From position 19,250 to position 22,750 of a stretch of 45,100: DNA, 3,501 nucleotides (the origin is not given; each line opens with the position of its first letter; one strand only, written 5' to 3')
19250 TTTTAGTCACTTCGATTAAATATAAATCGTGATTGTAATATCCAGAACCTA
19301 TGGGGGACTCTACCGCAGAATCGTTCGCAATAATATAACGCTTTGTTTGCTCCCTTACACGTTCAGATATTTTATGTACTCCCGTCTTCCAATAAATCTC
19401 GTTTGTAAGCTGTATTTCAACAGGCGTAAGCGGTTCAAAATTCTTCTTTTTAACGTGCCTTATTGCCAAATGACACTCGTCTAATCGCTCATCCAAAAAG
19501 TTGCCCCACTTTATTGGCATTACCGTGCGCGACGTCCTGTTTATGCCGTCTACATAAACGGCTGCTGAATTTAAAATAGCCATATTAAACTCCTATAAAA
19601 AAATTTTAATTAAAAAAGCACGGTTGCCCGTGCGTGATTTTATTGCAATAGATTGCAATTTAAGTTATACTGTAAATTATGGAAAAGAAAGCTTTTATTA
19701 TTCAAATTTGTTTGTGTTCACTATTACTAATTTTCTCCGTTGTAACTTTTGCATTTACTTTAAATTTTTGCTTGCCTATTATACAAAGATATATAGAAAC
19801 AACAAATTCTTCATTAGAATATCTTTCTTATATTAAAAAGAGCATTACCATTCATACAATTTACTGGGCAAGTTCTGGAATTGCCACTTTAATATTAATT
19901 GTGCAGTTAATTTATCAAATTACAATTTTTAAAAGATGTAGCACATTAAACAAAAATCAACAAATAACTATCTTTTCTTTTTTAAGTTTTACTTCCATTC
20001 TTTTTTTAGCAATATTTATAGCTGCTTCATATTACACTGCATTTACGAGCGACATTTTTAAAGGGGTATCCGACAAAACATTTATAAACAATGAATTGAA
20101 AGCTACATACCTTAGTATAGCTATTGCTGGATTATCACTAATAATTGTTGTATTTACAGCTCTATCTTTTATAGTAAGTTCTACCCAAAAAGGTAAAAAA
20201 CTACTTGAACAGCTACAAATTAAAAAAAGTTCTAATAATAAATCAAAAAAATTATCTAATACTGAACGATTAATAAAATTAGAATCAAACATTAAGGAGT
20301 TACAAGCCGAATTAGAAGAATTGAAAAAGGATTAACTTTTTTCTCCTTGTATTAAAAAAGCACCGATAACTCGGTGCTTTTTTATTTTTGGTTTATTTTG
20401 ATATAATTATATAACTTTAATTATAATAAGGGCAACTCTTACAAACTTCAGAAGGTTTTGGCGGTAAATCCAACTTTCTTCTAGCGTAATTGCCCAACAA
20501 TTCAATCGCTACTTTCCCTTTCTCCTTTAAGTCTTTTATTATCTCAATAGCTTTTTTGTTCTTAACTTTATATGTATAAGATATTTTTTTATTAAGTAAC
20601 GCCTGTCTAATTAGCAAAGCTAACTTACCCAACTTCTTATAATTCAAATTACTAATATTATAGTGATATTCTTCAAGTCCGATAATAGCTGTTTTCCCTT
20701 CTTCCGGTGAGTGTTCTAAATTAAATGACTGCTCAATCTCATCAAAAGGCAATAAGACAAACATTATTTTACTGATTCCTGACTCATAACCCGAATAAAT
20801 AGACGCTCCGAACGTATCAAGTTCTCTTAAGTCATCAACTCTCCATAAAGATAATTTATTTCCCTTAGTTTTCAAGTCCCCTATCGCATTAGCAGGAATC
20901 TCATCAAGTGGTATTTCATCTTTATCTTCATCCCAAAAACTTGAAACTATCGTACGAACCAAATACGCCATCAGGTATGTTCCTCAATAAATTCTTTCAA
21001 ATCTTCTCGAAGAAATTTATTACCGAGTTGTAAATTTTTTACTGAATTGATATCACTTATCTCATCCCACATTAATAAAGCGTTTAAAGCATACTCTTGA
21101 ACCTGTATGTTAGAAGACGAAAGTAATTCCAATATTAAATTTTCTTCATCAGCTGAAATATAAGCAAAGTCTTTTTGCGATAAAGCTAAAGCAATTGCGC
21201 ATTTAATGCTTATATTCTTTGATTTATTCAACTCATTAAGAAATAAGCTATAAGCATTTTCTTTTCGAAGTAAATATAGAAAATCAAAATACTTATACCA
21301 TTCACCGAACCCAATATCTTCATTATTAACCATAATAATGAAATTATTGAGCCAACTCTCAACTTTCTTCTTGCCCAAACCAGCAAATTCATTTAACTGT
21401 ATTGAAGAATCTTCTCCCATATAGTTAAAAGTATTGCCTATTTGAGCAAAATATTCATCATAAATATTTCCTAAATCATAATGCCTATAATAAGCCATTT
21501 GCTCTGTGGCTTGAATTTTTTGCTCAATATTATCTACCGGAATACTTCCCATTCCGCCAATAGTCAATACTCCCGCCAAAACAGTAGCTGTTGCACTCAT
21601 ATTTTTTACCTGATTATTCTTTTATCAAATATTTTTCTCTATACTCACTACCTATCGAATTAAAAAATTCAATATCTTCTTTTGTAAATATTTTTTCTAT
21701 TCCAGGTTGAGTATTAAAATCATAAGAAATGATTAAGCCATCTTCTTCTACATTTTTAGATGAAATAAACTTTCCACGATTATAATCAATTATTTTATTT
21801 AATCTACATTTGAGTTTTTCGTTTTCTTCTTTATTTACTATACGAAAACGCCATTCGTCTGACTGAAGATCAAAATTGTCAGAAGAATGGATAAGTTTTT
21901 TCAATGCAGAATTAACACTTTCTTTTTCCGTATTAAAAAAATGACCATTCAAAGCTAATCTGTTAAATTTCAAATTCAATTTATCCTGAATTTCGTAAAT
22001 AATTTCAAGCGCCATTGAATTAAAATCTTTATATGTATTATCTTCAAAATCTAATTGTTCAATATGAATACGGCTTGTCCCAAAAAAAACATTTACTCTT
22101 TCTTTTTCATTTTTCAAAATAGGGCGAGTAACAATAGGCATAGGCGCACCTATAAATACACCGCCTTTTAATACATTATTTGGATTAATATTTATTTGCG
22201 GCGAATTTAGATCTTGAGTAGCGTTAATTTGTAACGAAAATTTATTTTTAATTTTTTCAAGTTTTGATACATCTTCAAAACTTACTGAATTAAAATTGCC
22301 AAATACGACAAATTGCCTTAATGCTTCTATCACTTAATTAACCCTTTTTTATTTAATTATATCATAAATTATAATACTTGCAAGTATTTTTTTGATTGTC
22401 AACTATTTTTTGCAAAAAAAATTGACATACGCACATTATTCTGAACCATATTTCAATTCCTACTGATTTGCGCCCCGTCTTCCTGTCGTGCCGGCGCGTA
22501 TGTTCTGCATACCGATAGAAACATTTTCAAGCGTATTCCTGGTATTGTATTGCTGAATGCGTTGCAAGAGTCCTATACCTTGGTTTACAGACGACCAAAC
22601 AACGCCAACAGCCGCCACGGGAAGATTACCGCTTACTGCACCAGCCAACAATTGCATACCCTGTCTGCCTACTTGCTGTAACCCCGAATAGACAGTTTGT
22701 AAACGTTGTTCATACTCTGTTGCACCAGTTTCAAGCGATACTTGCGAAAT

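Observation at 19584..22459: AT-rich, self-regulated accessory island inserted in the middle of the tail module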

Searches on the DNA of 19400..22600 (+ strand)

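Call 7: search_dna_similar(query=window:19400-22600:+, collection=phages, mode=distant)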
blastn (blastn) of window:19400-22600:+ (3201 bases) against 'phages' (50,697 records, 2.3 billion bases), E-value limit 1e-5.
No match.

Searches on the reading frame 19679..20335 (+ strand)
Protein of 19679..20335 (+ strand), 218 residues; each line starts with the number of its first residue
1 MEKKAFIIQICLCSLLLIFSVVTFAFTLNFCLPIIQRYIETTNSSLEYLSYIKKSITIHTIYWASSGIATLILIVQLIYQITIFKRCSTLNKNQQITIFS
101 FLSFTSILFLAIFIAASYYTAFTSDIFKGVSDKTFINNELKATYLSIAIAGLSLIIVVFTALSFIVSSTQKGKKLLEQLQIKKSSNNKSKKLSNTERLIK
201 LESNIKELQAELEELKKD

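Call 3: search_protein_families(library=pfam, proteins=[window:19679-20335:+], max_evalue=1)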
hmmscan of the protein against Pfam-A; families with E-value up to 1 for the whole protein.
window:19679-20335:+ (218 aa): 5 families
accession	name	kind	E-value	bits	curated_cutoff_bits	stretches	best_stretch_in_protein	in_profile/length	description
PF04277.18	OAD_gamma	-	0.042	15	27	1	146-199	12-65/76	Oxaloacetate decarboxylase, gamma chain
PF04123.18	DUF373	-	0.11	12.3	28.3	1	15-172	173-320/335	Domain of unknown function (DUF373)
PF00335.26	Tetraspanin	-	0.22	11.6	32.1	0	9-211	5-140/225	Tetraspanin family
PF17431.7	YpmT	-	0.89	10.1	25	0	112-160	4-52/60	Uncharacterized YmpT-like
PF20990.2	DUF2207_C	-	0.89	9.6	33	0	90-180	127-204/247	Predicted membrane protein (DUF2207) C-terminal domain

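Call 4: search_protein_families(library=padloc, proteins=[window:19679-20335:+], max_evalue=1)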
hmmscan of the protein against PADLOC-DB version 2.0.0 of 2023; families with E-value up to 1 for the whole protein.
window:19679-20335:+ (218 aa): 0 families

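Call 5: search_protein_families(library=phrogs, proteins=[window:19679-20335:+], max_evalue=0.1)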
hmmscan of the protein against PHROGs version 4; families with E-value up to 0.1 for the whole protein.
window:19679-20335:+ (218 aa): 3 families
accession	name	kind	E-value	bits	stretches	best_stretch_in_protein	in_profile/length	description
phrog_736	-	unknown function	0.0017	19.4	1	141-217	9-87/112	-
phrog_18008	-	unknown function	0.05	14.9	1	135-204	6-78/110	-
phrog_25168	-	unknown function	0.068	14.2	0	170-212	12-53/68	-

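Call 12: search_protein_families(library=ncbifam, proteins=[window:19679-20335:+], max_evalue=1)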
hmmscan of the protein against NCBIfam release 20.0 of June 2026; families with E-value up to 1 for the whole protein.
window:19679-20335:+ (218 aa): 1 family
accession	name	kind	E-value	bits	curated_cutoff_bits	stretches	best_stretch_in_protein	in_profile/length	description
NF033218.1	anchor_AmaP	equivalog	0.0042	16.9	55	1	98-184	8-83/166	alkaline shock response membrane anchor protein AmaP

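Call 117: list_cluster_members(proteins=[L020:6001-6594:+, L020:4656-5336:+, L020:5347-5994:+, P0163, P0158, P0157, window:20417-20971:-, window:19679-20335:+])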
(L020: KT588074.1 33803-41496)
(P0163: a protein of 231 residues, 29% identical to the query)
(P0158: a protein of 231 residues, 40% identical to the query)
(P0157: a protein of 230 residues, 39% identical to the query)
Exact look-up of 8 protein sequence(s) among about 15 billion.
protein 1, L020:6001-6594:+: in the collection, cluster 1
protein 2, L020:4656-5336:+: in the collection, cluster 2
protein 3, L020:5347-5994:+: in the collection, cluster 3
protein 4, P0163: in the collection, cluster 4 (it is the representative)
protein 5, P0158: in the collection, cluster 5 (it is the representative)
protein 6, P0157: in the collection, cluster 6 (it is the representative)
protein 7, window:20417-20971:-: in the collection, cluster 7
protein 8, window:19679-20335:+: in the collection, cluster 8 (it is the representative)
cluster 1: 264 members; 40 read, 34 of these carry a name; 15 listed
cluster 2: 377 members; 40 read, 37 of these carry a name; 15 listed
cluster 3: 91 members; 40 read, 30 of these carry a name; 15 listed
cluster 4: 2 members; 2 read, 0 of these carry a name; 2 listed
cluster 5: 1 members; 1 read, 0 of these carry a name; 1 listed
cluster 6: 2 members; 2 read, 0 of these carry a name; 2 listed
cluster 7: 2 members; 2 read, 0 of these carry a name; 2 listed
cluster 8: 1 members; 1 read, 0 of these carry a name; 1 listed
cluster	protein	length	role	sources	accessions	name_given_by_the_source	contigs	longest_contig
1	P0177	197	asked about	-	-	TPA: hypothetical protein ACSE38_003681 [Acinetobacter baumannii] | Uncharacterized protein n=46 Tax=Gammaproteobacteria TaxID=1236 RepID=A0A238AIC4_ACIBA | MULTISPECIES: hypothetical protein [Gammaproteobacteria]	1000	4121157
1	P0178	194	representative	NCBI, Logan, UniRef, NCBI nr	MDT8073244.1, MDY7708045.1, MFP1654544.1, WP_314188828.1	hypothetical protein ACLDV6_16590 [Acinetobacter baumannii] | hypothetical protein n=1 Tax=Acinetobacter baumannii TaxID=470 RepID=UPI0028CBD5B4 | hypothetical protein [Acinetobacter baumannii]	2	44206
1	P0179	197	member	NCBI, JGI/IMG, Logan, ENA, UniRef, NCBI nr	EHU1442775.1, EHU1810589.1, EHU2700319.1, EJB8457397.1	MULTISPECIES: hypothetical protein [Acinetobacter] | Uncharacterized protein n=3 Tax=Acinetobacter baumannii TaxID=470 RepID=A0AA36YMR5_ACIBA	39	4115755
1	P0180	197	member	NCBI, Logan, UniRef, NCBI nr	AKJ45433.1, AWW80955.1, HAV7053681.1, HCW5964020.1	hypothetical protein A7L39_12155 [Acinetobacter baumannii] | hypothetical protein n=1 Tax=Acinetobacter baumannii TaxID=470 RepID=UPI00064C6EA4 | hypothetical protein [Acinetobacter baumannii]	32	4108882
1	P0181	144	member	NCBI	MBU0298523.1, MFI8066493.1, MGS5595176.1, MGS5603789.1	Rha family transcriptional regulator, partial [Acinetobacter baumannii]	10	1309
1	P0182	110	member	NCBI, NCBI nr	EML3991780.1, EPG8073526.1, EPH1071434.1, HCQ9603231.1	TPA: hypothetical protein ACGDOP_003783, partial [Acinetobacter baumannii] | hypothetical protein [Acinetobacter baumannii]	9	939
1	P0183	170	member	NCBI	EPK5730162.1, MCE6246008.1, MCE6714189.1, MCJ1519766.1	hypothetical protein NPH95_002195, partial [Acinetobacter baumannii]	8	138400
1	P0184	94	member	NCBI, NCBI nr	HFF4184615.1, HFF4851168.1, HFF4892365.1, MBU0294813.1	TPA: hypothetical protein ACGCXL_003706, partial [Acinetobacter baumannii] | hypothetical protein [Acinetobacter baumannii]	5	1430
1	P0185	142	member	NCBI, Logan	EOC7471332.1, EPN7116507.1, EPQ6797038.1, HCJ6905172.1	hypothetical protein ACT2ZU_003710, partial [Acinetobacter baumannii]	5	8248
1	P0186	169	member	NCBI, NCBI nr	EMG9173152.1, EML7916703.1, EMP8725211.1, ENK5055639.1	hypothetical protein V9942_003797, partial [Acinetobacter baumannii] | hypothetical protein [Acinetobacter baumannii]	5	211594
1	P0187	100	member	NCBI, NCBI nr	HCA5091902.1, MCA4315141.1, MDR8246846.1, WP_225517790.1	TPA: hypothetical protein MW174_003722, partial [Acinetobacter baumannii] | hypothetical protein [Acinetobacter baumannii]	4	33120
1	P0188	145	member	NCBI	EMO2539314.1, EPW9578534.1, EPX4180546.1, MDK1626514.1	hypothetical protein R2Y69_003530, partial [Acinetobacter baumannii]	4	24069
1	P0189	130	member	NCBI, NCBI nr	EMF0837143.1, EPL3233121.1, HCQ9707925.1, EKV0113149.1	hypothetical protein V2E91_003047, partial [Acinetobacter baumannii] | hypothetical protein [Acinetobacter baumannii]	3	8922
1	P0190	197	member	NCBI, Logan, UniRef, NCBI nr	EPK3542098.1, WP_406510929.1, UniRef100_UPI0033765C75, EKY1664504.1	hypothetical protein JIN54_003869 [Acinetobacter baumannii] | hypothetical protein n=1 Tax=Acinetobacter baumannii TaxID=470 RepID=UPI0033765C75 | hypothetical protein [Acinetobacter baumannii]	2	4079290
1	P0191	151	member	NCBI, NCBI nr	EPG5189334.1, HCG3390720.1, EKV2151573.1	hypothetical protein LJK83_003719, partial [Acinetobacter baumannii] | hypothetical protein [Acinetobacter baumannii]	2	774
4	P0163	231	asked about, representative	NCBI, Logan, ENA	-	-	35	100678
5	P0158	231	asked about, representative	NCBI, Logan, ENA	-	-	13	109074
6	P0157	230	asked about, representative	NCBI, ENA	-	-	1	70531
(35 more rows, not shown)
